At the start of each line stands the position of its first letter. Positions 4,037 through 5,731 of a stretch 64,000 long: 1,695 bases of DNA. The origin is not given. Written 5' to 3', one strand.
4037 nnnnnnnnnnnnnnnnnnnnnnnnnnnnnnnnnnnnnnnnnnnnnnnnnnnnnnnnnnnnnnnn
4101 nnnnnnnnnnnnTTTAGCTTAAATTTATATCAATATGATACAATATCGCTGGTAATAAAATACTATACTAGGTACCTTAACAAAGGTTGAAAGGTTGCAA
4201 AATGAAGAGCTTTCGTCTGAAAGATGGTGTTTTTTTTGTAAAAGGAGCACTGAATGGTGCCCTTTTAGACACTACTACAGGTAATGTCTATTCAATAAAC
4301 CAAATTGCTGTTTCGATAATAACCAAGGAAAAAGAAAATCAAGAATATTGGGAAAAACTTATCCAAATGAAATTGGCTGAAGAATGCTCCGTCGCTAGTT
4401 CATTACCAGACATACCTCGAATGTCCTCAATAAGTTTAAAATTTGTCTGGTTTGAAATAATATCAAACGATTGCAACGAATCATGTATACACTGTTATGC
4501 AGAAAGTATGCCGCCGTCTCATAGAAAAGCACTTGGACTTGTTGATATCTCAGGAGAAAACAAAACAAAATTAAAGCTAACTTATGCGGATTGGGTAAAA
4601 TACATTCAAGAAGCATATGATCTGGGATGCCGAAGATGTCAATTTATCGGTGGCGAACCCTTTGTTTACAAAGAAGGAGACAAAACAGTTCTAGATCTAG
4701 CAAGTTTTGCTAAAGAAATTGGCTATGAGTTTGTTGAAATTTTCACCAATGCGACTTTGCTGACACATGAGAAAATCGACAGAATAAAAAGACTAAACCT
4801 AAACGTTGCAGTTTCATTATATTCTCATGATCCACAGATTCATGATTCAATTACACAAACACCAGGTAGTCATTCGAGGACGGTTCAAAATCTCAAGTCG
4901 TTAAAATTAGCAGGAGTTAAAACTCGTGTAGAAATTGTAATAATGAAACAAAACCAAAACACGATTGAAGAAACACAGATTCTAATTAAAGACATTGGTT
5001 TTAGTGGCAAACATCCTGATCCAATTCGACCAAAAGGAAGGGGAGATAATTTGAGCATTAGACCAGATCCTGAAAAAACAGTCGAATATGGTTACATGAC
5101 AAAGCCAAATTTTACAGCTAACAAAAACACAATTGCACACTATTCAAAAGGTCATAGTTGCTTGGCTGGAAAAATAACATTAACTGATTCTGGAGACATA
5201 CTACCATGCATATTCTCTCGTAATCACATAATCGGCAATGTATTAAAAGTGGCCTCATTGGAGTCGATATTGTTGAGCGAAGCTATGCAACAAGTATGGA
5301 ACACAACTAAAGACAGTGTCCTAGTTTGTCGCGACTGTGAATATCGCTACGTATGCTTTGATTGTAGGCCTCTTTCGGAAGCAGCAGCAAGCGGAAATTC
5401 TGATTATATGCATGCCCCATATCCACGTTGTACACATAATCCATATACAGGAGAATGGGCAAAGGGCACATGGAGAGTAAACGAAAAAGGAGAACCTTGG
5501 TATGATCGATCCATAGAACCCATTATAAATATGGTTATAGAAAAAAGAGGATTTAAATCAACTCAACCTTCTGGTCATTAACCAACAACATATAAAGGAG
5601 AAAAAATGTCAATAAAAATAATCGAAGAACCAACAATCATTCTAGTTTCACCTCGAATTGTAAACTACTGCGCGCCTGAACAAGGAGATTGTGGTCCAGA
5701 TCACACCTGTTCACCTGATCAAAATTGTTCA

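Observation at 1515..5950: Compact RiPP-like cassette: radical SAM/SPASM maturase with RRE, Cys-repeat precursor, HExxH protein and ABC exporter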

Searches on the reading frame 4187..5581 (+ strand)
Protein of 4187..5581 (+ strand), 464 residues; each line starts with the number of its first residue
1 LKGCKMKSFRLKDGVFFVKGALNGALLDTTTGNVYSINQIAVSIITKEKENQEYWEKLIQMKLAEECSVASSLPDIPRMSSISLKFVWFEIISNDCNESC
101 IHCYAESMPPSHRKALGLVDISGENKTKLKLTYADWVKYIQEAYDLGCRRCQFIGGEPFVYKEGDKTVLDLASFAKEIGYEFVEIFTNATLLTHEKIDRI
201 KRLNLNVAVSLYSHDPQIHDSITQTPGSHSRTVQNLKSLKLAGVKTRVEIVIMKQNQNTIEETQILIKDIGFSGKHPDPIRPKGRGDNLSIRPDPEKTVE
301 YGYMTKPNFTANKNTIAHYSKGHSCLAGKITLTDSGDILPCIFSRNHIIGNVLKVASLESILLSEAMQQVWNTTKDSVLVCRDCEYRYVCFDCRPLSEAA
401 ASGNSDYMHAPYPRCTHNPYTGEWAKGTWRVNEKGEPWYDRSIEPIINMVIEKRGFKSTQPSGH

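Call 3: search_protein_families(library=pfam, proteins=[window:4187-5581:+], max_evalue=0.1)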
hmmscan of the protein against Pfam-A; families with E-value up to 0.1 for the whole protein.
window:4187-5581:+ (464 aa): 4 families
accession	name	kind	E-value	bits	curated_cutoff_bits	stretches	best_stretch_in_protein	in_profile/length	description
PF04055.27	Radical_SAM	-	2.9e-20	73.5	29.5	1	91-263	2-162/166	Radical SAM superfamily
PF19238.5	Radical_SAM_2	-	1.1e-07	32.1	26.7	1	186-258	58-130/151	Radical SAM-like domain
PF01261.30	AP_endonuc_2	-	0.01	15.9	31.1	0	174-219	3-52/249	Xylose isomerase-like TIM barrel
PF13353.11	Fer4_12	-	0.021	15.6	22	1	94-180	13-82/137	4Fe-4S single cluster domain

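Call 4: search_protein_families(library=ncbifam, proteins=[window:4187-5581:+], max_evalue=0.1)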
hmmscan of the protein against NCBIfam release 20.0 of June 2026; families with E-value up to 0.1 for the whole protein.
window:4187-5581:+ (464 aa): 61 families (the best 25 are shown)
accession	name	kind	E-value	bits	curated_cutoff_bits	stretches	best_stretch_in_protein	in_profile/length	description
TIGR04193.1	SPASM_w_grasp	equivalog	5.4e-23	82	175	1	315-432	230-338/342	grasp-with-spasm system SPASM domain peptide maturase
TIGR04545.1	rSAM_ahbD_hemeb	equivalog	8.1e-23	81.4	500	2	92-290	6-185/339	heme b synthase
TIGR04055.1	rSAM_NirJ2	equivalog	1.2e-21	77.6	500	2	93-289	7-183/326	putative heme d1 biosynthesis radical SAM protein NirJ2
NF012164.0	AlbA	equivalog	3.3e-18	65.4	850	1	89-375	117-390/442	subtilosin maturase AlbA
NF045574.1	sacti_mat_StsB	exception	1.6e-17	63.6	625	1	78-270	89-259/466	StsB family radical SAM/SPASM domain sactipeptide maturase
TIGR04053.2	TIGR04053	equivalog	4.9e-16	58.9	395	1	93-273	15-179/366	TIGR04053 family radical SAM/SPASM domain-containing protein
TIGR04546.1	rSAM_ahbC_deAc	equivalog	7.7e-16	57.9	650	1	89-263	42-196/390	12,18-didecarboxysiroheme deacetylase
TIGR04303.1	GeoRSP_rSAM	equivalog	1.9e-15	57.3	400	1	91-263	10-160/325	GeoRSP system radical SAM/SPASM protein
TIGR04251.1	SCM_rSAM_ScmF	equivalog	7.4e-14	51.9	400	1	86-289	5-191/353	SynChlorMet cassette radical SAM/SPASM protein ScmF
NF038283.1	viperin_w_prok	equivalog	1.2e-13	50.9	180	1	92-258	8-168/281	viperin family antiviral radical SAM protein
TIGR03977.1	rSAM_pair_HxsC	equivalog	1.2e-13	50.6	267.9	1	93-266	32-189/292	His-Xaa-Ser system radical SAM maturase HxsC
TIGR02109.1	PQQ_syn_pqqE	equivalog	3.9e-13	49.1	381.35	1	126-263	32-165/358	pyrroloquinoline quinone biosynthesis protein PqqE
TIGR02666.1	moaA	equivalog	4e-13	49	284.05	1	93-260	17-173/336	GTP 3',8-cyclase MoaA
TIGR02668.1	moaA_archaeal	equivalog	4.3e-13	48.9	325.25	1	92-262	16-168/303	GTP 3',8-cyclase MoaA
NF041298.1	rSAM_mat_DynA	equivalog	1e-12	47.7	450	1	96-266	11-173/356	dynobactin maturation radical SAM/SPASM protein DynA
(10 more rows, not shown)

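Call 9: find_homologous_proteins(query=window:4202-5581:+, max_evalue=0.00001)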
Query window:4202-5581:+ (459 aa): 443 proteins with E <= 0.00001 among 6080 candidates; the best 120 are listed.
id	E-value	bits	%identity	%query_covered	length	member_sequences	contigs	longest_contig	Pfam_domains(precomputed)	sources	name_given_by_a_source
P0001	0.0e+0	1070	100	100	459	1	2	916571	PF04055.28,PF19238.6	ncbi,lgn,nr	ncbi:radical SAM protein [Candidatus Woesebacteria bacterium]|nr:radical SAM protein [Candidatus Woe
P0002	5.5e-217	739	67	100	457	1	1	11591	PF13186.12,PF04055.28,PF19238.6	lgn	-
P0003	1.7e-208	711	65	100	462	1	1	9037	PF04055.28,PF19238.6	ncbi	-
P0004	8.1e-207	706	65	100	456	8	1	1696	PF13186.12,PF04055.28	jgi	jgi:radical SAM protein with 4Fe4S-binding SPASM domain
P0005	6.2e-206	703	66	97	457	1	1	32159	PF13186.12,PF04055.28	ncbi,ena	-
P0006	7.0e-196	670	62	96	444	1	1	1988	PF13186.12,PF04055.28,PF19238.6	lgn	-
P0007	3.1e-192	658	59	99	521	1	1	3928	PF04055.28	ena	-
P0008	1.8e-190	652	59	97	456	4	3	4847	PF04055.28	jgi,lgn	jgi:radical SAM protein with 4Fe4S-binding SPASM domain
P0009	2.9e-190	651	59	100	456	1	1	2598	PF04055.28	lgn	-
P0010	8.5e-190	650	60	97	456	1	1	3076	PF13186.12,PF04055.28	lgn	-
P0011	2.2e-188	645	57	100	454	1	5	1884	PF04055.28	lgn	-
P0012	7.1e-187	640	60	96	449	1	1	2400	PF13186.12,PF04055.28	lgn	-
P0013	8.4e-186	636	59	97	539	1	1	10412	PF04055.28,PF19238.6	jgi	jgi:MoaA/NifB/PqqE/SkfB family radical SAM enzyme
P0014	4.9e-185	634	57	100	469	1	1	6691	PF13186.12,PF04055.28,PF19238.6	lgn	-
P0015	8.6e-181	620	57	97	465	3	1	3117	PF13186.12,PF04055.28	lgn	-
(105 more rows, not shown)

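Call 13: find_related_loci(query=A1, collection=genome_contigs, flank=5000)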
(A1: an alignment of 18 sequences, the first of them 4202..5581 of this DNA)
Query A1 (459 aa) in genome_contigs; peptide patterns used: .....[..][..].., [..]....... (x = any residue, [..] = any of these).
127 stretches matched a pattern; 49 encode a relative of the query (tblastn E <= 1e-3); 47 distinct loci.
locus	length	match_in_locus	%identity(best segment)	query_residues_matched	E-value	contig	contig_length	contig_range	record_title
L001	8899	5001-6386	65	1-459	0e+0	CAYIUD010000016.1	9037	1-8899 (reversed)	MAG TPA_asm: uncultured Pseudomonadales bacterium isolate ERP119705_co5_501 genome assembly, contig: NODE_9987_length_90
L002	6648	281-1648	65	1-459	0e+0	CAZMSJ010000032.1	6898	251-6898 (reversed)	MAG TPA_asm: uncultured Gammaproteobacteria bacterium isolate SRP298887_co1_344 genome assembly, contig: NODE_13232_leng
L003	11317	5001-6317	66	4-446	0e+0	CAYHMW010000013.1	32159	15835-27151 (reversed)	MAG TPA_asm: uncultured Gammaproteobacteria bacterium isolate ERP119705_co13_486 genome assembly, contig: NODE_1703_leng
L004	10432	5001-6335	55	1-446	3e-180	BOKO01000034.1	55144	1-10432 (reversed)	MAG: Chloroflexota bacterium BroJett021 DNA, sequence34, whole genome shotgun sequence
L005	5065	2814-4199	56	6-459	0e+0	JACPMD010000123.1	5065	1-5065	MAG: Candidatus Roizmanbacteria bacterium isolate NC_groundwater_539_Ag_S-0.1um_39_6 S35_SO-1_scaffold_395767, whole gen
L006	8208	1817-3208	53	4-459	2e-173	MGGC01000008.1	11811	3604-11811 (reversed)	MAG: Candidatus Woesebacteria bacterium RIFCSPHIGHO2_01_FULL_38_10 rifcsphigho2_01_scaffold_15403, whole genome shotgun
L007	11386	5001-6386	52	3-459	5e-170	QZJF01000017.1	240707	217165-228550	MAG: candidate division WWE3 bacterium isolate SURF_46 Ga0104751_1000015, whole genome shotgun sequence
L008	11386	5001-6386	52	4-459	5e-169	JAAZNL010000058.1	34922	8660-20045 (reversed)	MAG: candidate division WWE3 bacterium isolate AS27yjCOA_165 157662_AS27, whole genome shotgun sequence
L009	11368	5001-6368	53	6-456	3e-167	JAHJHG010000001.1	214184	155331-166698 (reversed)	MAG: Patescibacteria group bacterium isolate Modern_marine_planktonic.mb.16 Modern_marine_plan.mb.16_k141_115749, whole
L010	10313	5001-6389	53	6-459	7e-165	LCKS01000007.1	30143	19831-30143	MAG: Candidatus Amesbacteria bacterium GW2011_GWC2_45_19 UX05_C0007, whole genome shotgun sequence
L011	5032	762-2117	53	1-439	2e-163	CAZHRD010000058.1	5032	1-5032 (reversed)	MAG TPA_asm: uncultured Candidatus Saccharibacteria bacterium isolate binchicken_co129_933 genome assembly, contig: NODE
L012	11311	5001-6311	52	4-445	1e-157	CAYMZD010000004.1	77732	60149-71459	MAG TPA_asm: uncultured Gammaproteobacteria bacterium isolate binchicken_co110_145 genome assembly, contig: NODE_850_len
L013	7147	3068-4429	50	4-459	1e-157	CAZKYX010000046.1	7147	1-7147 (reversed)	MAG TPA_asm: uncultured Gammaproteobacteria bacterium isolate SRP286056_co1_17 genome assembly, contig: NODE_14404_lengt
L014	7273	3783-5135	49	4-458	3e-153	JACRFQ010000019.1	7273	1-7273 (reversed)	MAG: Candidatus Levyibacteriota bacterium isolate NC_groundwater_1729_Pr3_B-0.1um_34_132 SR-2_scaffold_141_926867, whole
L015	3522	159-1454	48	4-437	1e-143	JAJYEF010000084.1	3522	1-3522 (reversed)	MAG: bacterium isolate DBS1-1.bin22 NODE_55430_length_3522_cov_3.206775, whole genome shotgun sequence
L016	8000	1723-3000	47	4-438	1e-135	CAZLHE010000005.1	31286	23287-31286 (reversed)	MAG TPA_asm: uncultured Candidatus Saccharibacteria bacterium isolate binchicken_co220_46 genome assembly, contig: NODE_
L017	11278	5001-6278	47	4-438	2e-134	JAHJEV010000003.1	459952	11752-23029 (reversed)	MAG: Patescibacteria group bacterium isolate Modern_marine_glass_biofilm.mb.140 Modern_marine_gla.mb.140_k141_410344, wh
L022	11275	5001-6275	42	4-436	2e-126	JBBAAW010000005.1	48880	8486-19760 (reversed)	MAG: Patescibacteria group bacterium isolate SO_2017_GW3_51 scaffold_564_c1_OW296A_2017, whole genome shotgun sequence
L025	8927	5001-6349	52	6-450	7e-144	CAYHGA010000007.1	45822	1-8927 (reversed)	MAG TPA_asm: uncultured Gammaproteobacteria bacterium isolate ERP119705_co10_249 genome assembly, contig: NODE_550_lengt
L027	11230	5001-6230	38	4-430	1e-107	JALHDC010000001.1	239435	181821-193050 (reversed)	MAG: bacterium isolate 1-no_shock_S1_027 scaffold_53, whole genome shotgun sequence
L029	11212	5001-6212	42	4-424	2e-103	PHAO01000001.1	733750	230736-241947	MAG: Candidatus Dojkabacteria bacterium HGW-Dojkabacteria-1 bjp_ig2158_scaffold_0, whole genome shotgun sequence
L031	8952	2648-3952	49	1-445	5e-143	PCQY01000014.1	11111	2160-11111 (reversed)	MAG: candidate division WWE3 bacterium CG23_combo_of_CG06-09_8_20_14_all_40_14 CG23_scaffold_3844_c, whole genome shotgu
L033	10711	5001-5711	32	80-363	4e-33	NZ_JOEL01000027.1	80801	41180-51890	Streptomyces celluloflavus strain NRRL B-2493 contig27.1, whole genome shotgun sequence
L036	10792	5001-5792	28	79-390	7e-26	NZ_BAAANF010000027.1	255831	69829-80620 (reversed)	Kribbella yunnanensis strain JCM 14307 sequence27, whole genome shotgun sequence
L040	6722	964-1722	27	79-379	3e-24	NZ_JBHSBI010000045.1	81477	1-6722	Nonomuraea purpurea strain TBRC 1276 GCM70011553_97, whole genome shotgun sequence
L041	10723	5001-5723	28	79-367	4e-23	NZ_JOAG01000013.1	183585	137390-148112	Nonomuraea candida strain NRRL B-24552 contig12.1, whole genome shotgun sequence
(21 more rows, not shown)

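Call 28: search_solved_structures(query=A1, max_evalue=0.001, show_alignments=0)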
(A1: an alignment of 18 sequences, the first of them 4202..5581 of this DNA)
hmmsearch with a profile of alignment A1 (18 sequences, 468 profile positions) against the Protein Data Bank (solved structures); distinct sequences matched with E-value up to 0.001: 12.
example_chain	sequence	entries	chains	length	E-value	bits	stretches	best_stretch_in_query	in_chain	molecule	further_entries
8vpo_A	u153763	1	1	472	7.8e-12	48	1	83-260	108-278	Radical SAM core domain-containing protein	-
6efn_A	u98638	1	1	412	4.9e-09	38.8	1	133-276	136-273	Sporulation killing factor maturation protein SkfB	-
7vob_C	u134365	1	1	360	9.5e-09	37.8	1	132-279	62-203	Cytosylglucuronate decarboxylase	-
7voc_C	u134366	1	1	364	9.7e-09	37.8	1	132-279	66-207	Cytosylglucuronate decarboxylase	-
9dfn_A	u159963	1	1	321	3.2e-06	29.5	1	149-263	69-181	Radical SAM core domain-containing protein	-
9dfu_A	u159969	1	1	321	3.3e-06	29.4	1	149-263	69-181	Radical SAM core domain-containing protein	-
1tv7_A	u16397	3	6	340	5.4e-06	28.7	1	130-273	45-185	Molybdenum cofactor biosynthesis protein A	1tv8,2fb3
2fb2_A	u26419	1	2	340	8.8e-06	28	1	130-274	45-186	Molybdenum cofactor biosynthesis protein A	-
6b4c_A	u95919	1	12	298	6.3e-05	25.2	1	149-262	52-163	Viperin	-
9dgw_A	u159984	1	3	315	7.2e-05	25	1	149-262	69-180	Radical SAM core domain-containing protein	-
9dfw_A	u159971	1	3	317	7.4e-05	25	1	149-262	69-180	Radical SAM core domain-containing protein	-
7n7i_A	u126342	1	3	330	8.2e-05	24.8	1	149-262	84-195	Viperin-like enzyme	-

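Call 34: predict_structure(alignment_id=A1)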
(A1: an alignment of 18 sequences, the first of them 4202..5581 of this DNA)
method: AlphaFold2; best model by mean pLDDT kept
length: 459 residues; sequences in the alignment: 18
mean_pLDDT: 74.1   pTM: 0.73
mean pLDDT of the five models: 74.1, 73.6, 69.0, 67.6, 66.2
residues with pLDDT >= 90: 125; 70-90: 142; 50-70: 143; < 50: 49
segments of 3 or more residues with pLDDT < 50: 118-120, 277-279, 316-319, 371-374, 377-387, 399-408, 454-459
pLDDT, mean of each block of 10 residues (from residue 1): 81 62 71 80 87 91 71 60 79 56 59 52 81 96 89 82 96 96 90 97 93 87 94 97 87 93 87 59 69 70 56 53 81 76 82 83 65 48 44 52 45 55 63 72 75 44
secondary structure, 60 per line:
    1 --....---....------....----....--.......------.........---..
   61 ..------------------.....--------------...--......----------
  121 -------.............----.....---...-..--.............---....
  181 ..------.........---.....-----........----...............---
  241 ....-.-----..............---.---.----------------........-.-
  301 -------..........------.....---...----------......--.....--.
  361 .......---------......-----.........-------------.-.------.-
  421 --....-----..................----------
elements in order: E3-6 E10-13 E20-23 E28-31 H34-40 H47-55 E59-62 E81-85 H105-110 H128-140 E145-149 H163-173 E177-182 H189-197 E201-205 H211-218 H223-237 E241-244 H252-265 H290-297 H308-317 E324-328 E332-334 H347-350 H353-357 H360-367 H377-382 H388-396 E423-426 E432-435 H436-449

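Call 37: search_protein_families(library=pfam, alignment_id=A3, max_evalue=1)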
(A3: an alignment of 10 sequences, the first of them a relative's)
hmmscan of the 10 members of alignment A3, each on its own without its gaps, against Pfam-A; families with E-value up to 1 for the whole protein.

A. member 1, L001:3984-4703:+ (240 aa): 1 family
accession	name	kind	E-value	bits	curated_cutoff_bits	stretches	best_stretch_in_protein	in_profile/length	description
PF12433.14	PV_NSP1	-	0.16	12.8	25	0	193-220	38-65/82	Parvovirus non-structural protein 1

B. families by the number of members that match (of 10 scanned): 15 families
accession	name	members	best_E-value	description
PF24983.1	DUF7774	1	0.03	Domain of unknown function (DUF7774)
PF11599.14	AviRa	1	0.031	RRNA methyltransferase AviRa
PF05478.16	Prominin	1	0.031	Prominin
PF09340.15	NuA4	1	0.031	Histone acetyltransferase subunit NuA4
PF03049.19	Herpes_UL79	1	0.045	UL79 family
PF20229.3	ChrB_N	1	0.05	Protein ChrB, N-terminal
PF14025.11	DUF4241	1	0.073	Protein of unknown function (DUF4241)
PF22099.1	MRS2-like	1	0.097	Magnesium transporter MRS2-like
PF12433.14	PV_NSP1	1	0.16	Parvovirus non-structural protein 1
PF18532.6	DUF5621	1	0.2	Domain of unknown function (DUF5621)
PF10020.14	DUF2262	1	0.25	Uncharacterized protein conserved in bacteria (DUF2262)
PF18659.6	CelTOS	1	0.27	Cell-traversal protein for ookinetes and sporozoites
PF13476.12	AAA_23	1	0.28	AAA domain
PF14860.11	DrrA_P4M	1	0.29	DrrA phosphatidylinositol 4-phosphate binding domain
PF02544.21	Steroid_dh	1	0.31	3-oxo-5-alpha-steroid 4-dehydrogenase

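Call 38: fold_search(model_id=the predicted structure, library=pdb)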
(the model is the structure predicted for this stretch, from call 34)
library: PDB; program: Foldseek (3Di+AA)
matches with E <= 10: 1566; with E <= 0.001: 96
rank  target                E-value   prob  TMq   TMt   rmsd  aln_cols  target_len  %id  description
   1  5v1q_B                6.6e-14  1.00  0.42  0.44  12.4       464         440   14  Crystal structure of Streptococcus suis SuiB (released 2017-08-30)
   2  5v1s_B                3.2e-13  1.00  0.43  0.46  12.1       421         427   15  Crystal structure of Streptococcus suis SuiB bound to S-adenosylmethionine (released 2017-08-30)
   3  6efn                  6.7e-13  1.00  0.47  0.55  11.2       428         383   14  Structure of a RiPP maturase, SkfB (released 2018-10-24)
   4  5v1t_A                2.4e-12  1.00  0.44  0.46  13.0       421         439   15  Crystal structure of Streptococcus suis SuiB bound to precursor peptide SuiA (released 2017-08-30)
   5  5v1q_A                1.3e-11  1.00  0.42  0.45  13.0       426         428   15  Crystal structure of Streptococcus suis SuiB (released 2017-08-30)
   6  5v1s_A                3.1e-11  1.00  0.45  0.48  11.7       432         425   15  Crystal structure of Streptococcus suis SuiB bound to S-adenosylmethionine (released 2017-08-30)
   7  5why_B                4.7e-10  1.00  0.46  0.50   9.9       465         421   15  Structural Insights into Thioether Bond Formation in the Biosynthesis of Sactipeptides (released 2017-07-26)
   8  7vob                  5.0e-10  1.00  0.38  0.52   8.1       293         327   17  The crystal structure of a Radical SAM Enzyme BlsE involved in the Biosynthesis of Blasticidin S (released 2022-05-04)
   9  5wgg_A                6.6e-10  1.00  0.48  0.50   9.5       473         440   15  Structural Insights into Thioether Bond Formation in the Biosynthesis of Sactipeptides (released 2017-07-26)
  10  4k38_A                7.9e-10  1.00  0.42  0.51  10.4       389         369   12  Native anSMEcpe with bound AdoMet and Kp18Cys peptide (released 2013-05-08)
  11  4k37_A                1.2e-09  1.00  0.42  0.51  10.4       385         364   12  Native anSMEcpe with bound AdoMet (released 2013-05-08)
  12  2fb2_B                1.5e-09  1.00  0.43  0.58   8.2       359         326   16  Structure of the MoaA Arg17/266/268/Ala triple mutant (released 2006-05-09)
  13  4k39_A                2.5e-09  1.00  0.44  0.54   8.3       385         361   13  Native anSMEcpe with bound AdoMet and Cp18Cys peptide (released 2013-05-08)
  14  8vpo                  3.2e-09  1.00  0.39  0.39  12.3       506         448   12  X-Ray Crystal Structure of TigE from Paramaledivibacter caminithermalis (released 2024-02-07)
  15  1tv7_A                4.0e-09  1.00  0.40  0.53   8.8       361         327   16  Structure of the S-adenosylmethionine dependent Enzyme MoaA (released 2004-08-31)
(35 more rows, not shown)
